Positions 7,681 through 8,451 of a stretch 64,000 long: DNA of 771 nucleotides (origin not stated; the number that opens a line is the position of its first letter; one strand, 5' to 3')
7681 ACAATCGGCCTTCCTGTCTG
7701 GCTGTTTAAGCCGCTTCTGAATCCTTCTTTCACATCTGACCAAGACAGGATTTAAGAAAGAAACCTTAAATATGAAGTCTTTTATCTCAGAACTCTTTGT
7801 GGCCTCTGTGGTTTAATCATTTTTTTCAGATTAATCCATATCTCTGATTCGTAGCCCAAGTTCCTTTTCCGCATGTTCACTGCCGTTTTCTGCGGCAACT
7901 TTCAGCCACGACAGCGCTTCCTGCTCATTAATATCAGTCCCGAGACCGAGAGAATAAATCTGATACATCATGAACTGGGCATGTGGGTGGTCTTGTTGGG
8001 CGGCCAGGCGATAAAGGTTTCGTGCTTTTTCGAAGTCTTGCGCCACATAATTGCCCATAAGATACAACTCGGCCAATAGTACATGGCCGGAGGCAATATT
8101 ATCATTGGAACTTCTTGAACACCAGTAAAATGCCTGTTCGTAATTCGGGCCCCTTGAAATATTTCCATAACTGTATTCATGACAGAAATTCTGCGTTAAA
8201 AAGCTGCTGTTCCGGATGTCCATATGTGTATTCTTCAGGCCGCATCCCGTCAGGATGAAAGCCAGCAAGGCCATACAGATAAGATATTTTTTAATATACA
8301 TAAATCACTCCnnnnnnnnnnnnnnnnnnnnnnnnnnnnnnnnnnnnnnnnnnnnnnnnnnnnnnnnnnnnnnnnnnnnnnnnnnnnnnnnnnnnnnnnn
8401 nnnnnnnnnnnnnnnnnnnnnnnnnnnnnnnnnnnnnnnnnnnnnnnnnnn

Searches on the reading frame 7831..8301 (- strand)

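Call 21: search_protein_families(library=pfam, proteins=[window:7831-8301:-], max_evalue=0.0001)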
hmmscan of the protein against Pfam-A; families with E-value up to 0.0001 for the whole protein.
window:7831-8301:- (156 aa): 1 family
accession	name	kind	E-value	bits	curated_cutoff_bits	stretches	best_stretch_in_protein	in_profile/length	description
PF08238.18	Sel1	-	3.5e-16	59.5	30.7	1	73-105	4-36/36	Sel1 repeat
